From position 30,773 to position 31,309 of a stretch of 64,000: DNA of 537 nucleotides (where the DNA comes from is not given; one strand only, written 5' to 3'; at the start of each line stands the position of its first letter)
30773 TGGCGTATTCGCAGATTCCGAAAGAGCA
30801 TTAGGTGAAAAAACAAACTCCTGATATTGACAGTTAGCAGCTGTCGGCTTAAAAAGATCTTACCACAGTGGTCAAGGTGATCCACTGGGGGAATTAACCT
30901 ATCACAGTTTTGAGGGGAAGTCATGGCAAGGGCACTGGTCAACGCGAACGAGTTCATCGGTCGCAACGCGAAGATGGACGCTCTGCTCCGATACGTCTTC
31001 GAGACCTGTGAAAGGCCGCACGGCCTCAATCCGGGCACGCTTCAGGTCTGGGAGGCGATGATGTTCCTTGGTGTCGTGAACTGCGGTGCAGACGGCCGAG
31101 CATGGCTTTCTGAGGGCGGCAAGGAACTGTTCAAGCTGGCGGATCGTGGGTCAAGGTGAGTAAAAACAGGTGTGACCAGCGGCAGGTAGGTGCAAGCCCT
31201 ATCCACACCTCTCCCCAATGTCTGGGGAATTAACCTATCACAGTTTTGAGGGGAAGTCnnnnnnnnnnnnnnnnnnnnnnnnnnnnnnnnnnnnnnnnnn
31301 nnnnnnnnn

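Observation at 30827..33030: GC-rich three-gene plus-strand island inside the AT-rich minus-strand replication module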

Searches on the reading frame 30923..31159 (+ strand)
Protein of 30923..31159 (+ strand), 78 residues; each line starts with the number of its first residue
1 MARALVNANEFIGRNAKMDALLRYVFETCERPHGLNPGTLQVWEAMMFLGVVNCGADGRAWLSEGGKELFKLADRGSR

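Call 8: search_protein_families(library=pfam, proteins=[window:30923-31159:+], max_evalue=0.1)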
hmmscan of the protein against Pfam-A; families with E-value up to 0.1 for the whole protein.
window:30923-31159:+ (78 aa): 0 families

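Call 9: search_protein_families(library=phrogs, proteins=[window:30923-31159:+], max_evalue=0.1)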
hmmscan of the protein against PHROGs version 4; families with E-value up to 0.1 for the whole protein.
window:30923-31159:+ (78 aa): 0 families

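Call 12: search_protein_families(library=ncbifam, proteins=[window:30923-31159:+], max_evalue=0.1)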
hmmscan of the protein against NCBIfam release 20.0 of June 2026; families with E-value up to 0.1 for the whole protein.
window:30923-31159:+ (78 aa): 0 families

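Call 31: find_homologous_proteins(query=window:30923-31156:+, max_evalue=0.1)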
Query window:30923-31156:+ (78 aa): 3 proteins with E <= 0.1 among 3 candidates.
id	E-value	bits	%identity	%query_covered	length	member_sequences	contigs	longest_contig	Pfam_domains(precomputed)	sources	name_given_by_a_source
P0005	2.1e-46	173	100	100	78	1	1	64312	-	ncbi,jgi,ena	jgi:hypothetical protein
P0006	1.2e-33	132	83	96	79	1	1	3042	-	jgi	jgi:hypothetical protein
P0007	1.2e-32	129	77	96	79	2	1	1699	-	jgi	jgi:hypothetical protein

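Call 32: find_encoding_contigs(protein=P0006, flank=5000)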
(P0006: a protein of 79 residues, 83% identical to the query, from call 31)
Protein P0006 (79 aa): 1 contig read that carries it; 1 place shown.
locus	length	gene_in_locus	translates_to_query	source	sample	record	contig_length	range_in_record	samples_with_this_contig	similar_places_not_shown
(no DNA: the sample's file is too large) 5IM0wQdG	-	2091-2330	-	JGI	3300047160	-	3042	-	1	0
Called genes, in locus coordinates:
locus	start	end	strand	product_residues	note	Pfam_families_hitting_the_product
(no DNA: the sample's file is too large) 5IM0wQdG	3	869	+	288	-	?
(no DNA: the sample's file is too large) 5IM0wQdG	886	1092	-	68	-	-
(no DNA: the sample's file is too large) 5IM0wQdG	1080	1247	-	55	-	-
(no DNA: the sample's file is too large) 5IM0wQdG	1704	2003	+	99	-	-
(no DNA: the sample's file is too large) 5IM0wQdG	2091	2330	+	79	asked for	-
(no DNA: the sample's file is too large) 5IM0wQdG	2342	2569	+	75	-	PF01381:HTH_3 (weak)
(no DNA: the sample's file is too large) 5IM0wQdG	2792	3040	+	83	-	?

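Call 33: find_encoding_contigs(protein=P0007, flank=5000)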
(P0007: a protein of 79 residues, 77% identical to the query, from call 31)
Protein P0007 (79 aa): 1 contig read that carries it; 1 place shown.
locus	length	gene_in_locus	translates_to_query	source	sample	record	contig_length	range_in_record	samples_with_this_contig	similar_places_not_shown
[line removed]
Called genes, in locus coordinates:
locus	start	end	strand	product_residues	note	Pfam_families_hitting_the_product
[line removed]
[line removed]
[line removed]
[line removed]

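Call 73: search_protein_families(library=padloc, proteins=[window:30923-31159:+], max_evalue=0.01)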
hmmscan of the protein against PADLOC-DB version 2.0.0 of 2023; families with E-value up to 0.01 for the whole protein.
window:30923-31159:+ (78 aa): 0 families

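Call 85: predict_structure(alignment_id=A3)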
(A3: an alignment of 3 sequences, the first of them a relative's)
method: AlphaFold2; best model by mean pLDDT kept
length: 78 residues; sequences in the alignment: 3
mean_pLDDT: 81.9   pTM: 0.70
mean pLDDT of the five models: 81.9, 80.2, 79.2, 79.2, 68.2
residues with pLDDT >= 90: 38; 70-90: 23; 50-70: 10; < 50: 7
segments of 3 or more residues with pLDDT < 50: 1-6
pLDDT, mean of each block of 10 residues (from residue 1): 50 76 94 90 91 91 90 70
secondary structure, 60 per line:
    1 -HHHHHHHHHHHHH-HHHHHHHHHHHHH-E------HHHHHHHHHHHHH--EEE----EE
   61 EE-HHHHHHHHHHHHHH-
elements in order: H2-14 H16-28 H37-49 E52-54 E59-62 H64-77

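Call 91: fold_search(model_id=the predicted structure, library=pdb)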
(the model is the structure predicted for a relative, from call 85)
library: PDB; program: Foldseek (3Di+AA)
matches with E <= 10: 762; with E <= 0.001: 0
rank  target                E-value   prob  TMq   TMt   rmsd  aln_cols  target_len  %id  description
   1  2qww_F                2.5e-02  1.00  0.68  0.41   6.2        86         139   14  Crystal structure of multiple antibiotic-resistance repressor (MarR) (YP_013417.1) from Listeria monocytogenes 4b F236 (released 2007-08-21)
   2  2qww_D                2.7e-02  1.00  0.67  0.40   6.1        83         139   16  Crystal structure of multiple antibiotic-resistance repressor (MarR) (YP_013417.1) from Listeria monocytogenes 4b F236 (released 2007-08-21)
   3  2qww_C                3.3e-02  1.00  0.70  0.42   6.1        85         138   15  Crystal structure of multiple antibiotic-resistance repressor (MarR) (YP_013417.1) from Listeria monocytogenes 4b F236 (released 2007-08-21)
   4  8a3w_SX               4.6e-02  0.90  0.48  0.30   9.2        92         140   20  CRYO-EM STRUCTURE OF LEISHMANIA MAJOR 80S RIBOSOME : WILD TYPE (released 2023-12-20)
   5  4fx0_B                5.2e-02  0.99  0.67  0.41   5.3        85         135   16  Crystal structure of M. tuberculosis transcriptional regulator MosR (released 2012-09-26)
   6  2qww_B                5.2e-02  0.99  0.63  0.37   6.3        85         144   14  Crystal structure of multiple antibiotic-resistance repressor (MarR) (YP_013417.1) from Listeria monocytogenes 4b F236 (released 2007-08-21)
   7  2qww_E                5.6e-02  1.00  0.68  0.40   6.3        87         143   14  Crystal structure of multiple antibiotic-resistance repressor (MarR) (YP_013417.1) from Listeria monocytogenes 4b F236 (released 2007-08-21)
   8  2qww_H                5.6e-02  1.00  0.68  0.40   6.2        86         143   14  Crystal structure of multiple antibiotic-resistance repressor (MarR) (YP_013417.1) from Listeria monocytogenes 4b F236 (released 2007-08-21)
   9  4fht_B                5.6e-02  0.99  0.64  0.38   8.2        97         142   15  Crystal Structure of the PcaV transcriptional regulator from Streptomyces coelicolor in complex with its natural ligan (released 2013-04-24)
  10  7el2_B                6.7e-02  0.98  0.63  0.42   7.9        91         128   16  Crystal structure of apo-HpaR from Acinetobacter baumannii (released 2022-01-19)
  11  6c28_B                7.7e-02  0.99  0.68  0.42   4.0        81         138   11  Transcriptional repressor, CouR, bound to p-coumaroyl-CoA (released 2018-05-30)
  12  6c9t_B                7.7e-02  0.99  0.68  0.42   4.9        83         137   11  Transcriptional repressor, CouR (released 2018-05-30)
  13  4yif_F                8.2e-02  0.99  0.63  0.41   8.0        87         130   18  Crystal structure of Rv0880 (released 2015-06-10)
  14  3fm5_C                9.3e-02  0.99  0.66  0.41   5.0        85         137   19  X-ray crystal structure of transcriptional regulator (MarR family) from Rhodococcus sp. RHA1 (released 2009-02-03)
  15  9la8_A                9.3e-02  0.96  0.53  0.15   3.5        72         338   17  Comparative analysis of functions and catalytic mechanisms of methyltransferases involved in anthracycline biosynthesi (released 2026-01-07)
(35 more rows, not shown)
